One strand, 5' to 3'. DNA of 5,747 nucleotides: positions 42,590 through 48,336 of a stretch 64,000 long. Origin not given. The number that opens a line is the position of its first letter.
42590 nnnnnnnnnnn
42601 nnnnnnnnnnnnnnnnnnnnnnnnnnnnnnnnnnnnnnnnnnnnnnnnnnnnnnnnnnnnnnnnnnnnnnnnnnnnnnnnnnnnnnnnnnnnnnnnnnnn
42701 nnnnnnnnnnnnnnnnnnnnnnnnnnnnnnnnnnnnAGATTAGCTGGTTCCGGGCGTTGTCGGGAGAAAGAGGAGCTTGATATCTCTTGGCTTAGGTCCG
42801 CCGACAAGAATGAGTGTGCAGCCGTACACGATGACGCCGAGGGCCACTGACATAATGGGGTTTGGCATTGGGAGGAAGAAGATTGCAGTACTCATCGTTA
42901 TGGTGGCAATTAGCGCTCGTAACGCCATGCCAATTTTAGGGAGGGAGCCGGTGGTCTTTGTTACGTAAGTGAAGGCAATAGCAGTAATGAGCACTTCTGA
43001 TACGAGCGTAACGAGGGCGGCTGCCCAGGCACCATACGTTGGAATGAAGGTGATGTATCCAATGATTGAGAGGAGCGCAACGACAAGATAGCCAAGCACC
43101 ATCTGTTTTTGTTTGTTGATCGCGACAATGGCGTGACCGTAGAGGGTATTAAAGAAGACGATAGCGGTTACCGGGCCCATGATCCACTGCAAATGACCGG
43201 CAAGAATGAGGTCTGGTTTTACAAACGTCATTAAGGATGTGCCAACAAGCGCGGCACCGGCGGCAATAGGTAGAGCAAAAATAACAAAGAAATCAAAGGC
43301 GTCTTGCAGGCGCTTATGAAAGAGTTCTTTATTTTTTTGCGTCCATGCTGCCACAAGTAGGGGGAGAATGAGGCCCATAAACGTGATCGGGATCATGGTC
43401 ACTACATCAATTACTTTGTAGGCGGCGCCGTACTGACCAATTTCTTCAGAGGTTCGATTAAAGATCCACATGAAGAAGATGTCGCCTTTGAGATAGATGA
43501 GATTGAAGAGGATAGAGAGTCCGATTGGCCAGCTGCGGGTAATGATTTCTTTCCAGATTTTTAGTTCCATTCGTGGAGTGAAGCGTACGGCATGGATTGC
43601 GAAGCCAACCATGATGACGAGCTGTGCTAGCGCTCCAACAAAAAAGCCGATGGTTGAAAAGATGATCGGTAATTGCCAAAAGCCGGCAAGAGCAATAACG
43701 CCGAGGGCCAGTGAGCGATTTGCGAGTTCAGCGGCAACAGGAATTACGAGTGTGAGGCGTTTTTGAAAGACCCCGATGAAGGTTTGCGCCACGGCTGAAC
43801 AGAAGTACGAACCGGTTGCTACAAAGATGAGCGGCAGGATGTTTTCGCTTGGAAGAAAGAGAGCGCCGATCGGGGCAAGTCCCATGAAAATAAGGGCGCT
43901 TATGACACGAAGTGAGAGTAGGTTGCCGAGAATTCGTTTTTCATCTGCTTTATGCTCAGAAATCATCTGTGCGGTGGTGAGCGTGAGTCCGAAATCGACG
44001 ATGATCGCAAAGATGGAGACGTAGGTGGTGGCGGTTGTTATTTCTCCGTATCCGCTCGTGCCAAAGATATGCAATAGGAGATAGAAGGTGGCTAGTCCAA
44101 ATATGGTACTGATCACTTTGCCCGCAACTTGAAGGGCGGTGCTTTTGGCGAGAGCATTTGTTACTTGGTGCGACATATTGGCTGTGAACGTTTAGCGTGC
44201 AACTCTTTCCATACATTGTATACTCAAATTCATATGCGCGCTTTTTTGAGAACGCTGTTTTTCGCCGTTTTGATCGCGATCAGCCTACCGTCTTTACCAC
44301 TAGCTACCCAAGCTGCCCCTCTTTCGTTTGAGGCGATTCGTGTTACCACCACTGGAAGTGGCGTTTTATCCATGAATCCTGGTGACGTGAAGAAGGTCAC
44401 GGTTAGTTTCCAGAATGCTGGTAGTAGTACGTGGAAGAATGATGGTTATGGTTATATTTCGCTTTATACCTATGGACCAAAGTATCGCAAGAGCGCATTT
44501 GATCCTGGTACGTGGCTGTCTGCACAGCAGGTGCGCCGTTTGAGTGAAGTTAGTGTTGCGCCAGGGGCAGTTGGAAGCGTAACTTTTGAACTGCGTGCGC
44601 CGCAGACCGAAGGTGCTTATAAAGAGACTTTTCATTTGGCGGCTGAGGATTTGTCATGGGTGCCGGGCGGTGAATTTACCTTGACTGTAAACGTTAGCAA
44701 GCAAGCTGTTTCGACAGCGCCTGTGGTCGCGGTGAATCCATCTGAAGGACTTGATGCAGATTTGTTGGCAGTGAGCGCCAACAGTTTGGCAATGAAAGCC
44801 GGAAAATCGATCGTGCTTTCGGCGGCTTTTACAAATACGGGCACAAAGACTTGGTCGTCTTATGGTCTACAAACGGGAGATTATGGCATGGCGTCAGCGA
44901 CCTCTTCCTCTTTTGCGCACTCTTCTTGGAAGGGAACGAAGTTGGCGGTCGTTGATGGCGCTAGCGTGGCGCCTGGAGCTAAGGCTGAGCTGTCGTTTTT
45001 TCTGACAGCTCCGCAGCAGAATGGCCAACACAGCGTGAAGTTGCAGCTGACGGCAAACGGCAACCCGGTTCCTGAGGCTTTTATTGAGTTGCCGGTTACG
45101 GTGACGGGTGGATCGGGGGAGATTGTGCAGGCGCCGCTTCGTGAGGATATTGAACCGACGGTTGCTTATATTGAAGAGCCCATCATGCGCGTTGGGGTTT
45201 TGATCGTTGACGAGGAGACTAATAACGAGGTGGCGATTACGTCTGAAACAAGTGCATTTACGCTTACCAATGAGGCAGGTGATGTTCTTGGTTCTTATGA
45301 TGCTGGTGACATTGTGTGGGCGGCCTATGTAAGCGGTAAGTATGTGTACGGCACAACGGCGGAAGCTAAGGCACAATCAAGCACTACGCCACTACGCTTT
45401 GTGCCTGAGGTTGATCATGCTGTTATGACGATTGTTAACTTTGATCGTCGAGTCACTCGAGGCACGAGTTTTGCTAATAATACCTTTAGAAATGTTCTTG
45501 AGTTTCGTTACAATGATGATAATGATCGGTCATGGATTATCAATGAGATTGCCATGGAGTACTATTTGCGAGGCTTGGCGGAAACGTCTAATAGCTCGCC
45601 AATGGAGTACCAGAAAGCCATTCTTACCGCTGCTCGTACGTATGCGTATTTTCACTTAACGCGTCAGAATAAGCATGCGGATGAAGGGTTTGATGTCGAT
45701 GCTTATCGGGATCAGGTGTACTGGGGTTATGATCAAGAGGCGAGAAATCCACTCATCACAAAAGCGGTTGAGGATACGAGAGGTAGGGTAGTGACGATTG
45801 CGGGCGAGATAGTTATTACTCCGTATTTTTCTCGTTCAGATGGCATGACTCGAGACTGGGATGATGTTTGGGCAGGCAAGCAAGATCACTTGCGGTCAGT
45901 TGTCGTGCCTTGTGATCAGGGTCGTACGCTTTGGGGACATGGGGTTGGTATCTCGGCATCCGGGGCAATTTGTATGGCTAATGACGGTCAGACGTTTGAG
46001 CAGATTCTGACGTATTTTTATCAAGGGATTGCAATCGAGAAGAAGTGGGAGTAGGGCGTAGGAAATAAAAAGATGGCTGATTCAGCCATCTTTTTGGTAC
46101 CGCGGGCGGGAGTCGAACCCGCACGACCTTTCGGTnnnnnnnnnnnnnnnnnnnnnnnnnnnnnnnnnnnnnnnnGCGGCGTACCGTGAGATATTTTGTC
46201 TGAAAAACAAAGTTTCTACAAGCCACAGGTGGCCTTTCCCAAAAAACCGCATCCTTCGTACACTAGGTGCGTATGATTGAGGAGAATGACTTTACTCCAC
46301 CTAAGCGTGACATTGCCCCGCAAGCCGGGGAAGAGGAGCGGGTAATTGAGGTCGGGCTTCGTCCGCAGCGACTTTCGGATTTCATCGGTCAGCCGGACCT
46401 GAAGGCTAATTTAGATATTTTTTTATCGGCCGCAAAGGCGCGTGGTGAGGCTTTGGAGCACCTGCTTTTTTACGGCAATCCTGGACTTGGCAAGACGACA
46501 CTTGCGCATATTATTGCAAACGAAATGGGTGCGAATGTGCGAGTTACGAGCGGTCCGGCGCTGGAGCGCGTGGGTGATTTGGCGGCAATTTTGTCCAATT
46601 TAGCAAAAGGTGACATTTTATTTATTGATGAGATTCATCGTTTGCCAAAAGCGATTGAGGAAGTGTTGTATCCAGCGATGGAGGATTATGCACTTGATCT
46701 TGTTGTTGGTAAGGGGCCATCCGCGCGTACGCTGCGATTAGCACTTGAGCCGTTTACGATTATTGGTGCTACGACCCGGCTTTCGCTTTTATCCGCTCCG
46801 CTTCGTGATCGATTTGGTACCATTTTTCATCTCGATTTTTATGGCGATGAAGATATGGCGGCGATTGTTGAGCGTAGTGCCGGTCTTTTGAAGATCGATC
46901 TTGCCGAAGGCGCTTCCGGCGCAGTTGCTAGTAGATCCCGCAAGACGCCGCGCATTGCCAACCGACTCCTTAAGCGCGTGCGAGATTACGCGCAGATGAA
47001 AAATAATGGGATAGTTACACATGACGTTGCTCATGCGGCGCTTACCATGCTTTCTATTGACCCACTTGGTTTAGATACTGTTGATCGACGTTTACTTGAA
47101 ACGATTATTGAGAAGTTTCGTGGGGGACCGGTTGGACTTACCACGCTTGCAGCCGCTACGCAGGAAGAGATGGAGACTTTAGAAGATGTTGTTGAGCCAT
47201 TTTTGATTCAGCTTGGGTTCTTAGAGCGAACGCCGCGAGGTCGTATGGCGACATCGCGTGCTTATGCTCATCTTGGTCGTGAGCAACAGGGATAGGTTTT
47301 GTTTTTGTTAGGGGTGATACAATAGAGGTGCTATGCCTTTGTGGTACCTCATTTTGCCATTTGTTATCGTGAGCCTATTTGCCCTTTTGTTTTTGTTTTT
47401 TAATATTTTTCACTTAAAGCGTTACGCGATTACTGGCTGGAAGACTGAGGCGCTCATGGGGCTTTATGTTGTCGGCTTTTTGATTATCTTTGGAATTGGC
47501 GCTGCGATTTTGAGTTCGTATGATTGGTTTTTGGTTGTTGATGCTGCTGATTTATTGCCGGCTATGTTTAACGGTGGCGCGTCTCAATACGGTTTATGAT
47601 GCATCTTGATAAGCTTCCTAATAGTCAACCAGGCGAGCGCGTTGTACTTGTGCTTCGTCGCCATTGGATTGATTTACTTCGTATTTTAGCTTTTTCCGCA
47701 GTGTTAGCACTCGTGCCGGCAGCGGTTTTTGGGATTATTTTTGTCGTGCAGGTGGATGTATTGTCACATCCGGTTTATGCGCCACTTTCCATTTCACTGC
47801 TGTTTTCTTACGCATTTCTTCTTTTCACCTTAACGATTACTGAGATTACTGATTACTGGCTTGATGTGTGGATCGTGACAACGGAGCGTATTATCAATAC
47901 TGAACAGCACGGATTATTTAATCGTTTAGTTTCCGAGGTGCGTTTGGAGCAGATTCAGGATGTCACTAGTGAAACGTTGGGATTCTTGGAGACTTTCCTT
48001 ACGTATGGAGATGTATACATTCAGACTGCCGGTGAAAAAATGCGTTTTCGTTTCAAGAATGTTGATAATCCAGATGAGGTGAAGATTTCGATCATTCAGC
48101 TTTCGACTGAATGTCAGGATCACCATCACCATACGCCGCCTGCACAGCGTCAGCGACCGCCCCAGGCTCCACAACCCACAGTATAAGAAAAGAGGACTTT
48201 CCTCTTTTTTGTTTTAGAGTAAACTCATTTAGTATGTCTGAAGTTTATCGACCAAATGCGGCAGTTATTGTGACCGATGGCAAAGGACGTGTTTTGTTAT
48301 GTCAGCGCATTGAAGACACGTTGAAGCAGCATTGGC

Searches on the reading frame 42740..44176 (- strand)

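Call 54: search_protein_families(library=pfam, proteins=[window:42740-44176:-], max_evalue=0.00001)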
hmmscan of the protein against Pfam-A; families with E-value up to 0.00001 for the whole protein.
window:42740-44176:- (478 aa): 2 families
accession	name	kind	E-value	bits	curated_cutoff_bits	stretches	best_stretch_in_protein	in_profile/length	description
PF01943.22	Polysacc_synt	-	2.1e-17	63.9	28.2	1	10-274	2-270/274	Polysaccharide biosynthesis protein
PF13440.11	Polysacc_synt_3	-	5.1e-10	39.5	23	1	40-317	8-281/293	Polysaccharide biosynthesis protein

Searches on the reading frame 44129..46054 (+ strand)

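Call 54: search_protein_families(library=pfam, proteins=[window:44129-46054:+], max_evalue=0.00001)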
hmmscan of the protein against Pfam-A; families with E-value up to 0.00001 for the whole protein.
window:44129-46054:+ (641 aa): 2 families
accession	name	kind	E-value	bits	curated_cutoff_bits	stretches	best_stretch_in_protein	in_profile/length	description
PF08486.15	SpoIID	-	5e-13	49.9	23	1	466-556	3-96/97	Stage II sporulation protein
PF16158.11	N_BRCA1_IG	-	3.2e-11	44.2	28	0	82-174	8-94/108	Ig-like domain from next to BRCA1 gene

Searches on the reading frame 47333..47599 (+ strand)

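Call 4: search_protein_families(library=pfam, proteins=[window:47333-47599:+], max_evalue=0.1)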
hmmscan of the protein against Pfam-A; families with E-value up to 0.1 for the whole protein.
window:47333-47599:+ (88 aa): 1 family
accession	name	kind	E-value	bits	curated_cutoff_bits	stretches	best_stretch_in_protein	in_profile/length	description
PF04474.17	DUF554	-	0.019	14.9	25.1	1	11-79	149-213/220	Protein of unknown function (DUF554)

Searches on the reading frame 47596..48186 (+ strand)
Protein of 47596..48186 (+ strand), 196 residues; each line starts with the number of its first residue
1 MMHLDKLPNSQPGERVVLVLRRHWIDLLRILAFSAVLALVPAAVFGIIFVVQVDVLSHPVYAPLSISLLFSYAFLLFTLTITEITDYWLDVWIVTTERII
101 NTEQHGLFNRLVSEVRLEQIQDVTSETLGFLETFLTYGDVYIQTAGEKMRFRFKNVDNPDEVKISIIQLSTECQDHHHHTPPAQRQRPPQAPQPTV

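Call 4: search_protein_families(library=pfam, proteins=[window:47596-48186:+], max_evalue=0.1)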
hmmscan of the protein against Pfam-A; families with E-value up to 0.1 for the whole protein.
window:47596-48186:+ (196 aa): 3 families
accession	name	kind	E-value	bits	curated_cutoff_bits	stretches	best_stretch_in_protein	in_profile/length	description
PF03703.20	bPH_2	-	8.9e-08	32.7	22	1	94-163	8-75/78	Bacterial PH domain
PF14470.12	bPH_3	-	0.0036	18.2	23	1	90-146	23-73/95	Bacterial PH domain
PF08000.17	bPH_1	-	0.08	13.4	27.7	0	89-163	40-115/122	Bacterial PH domain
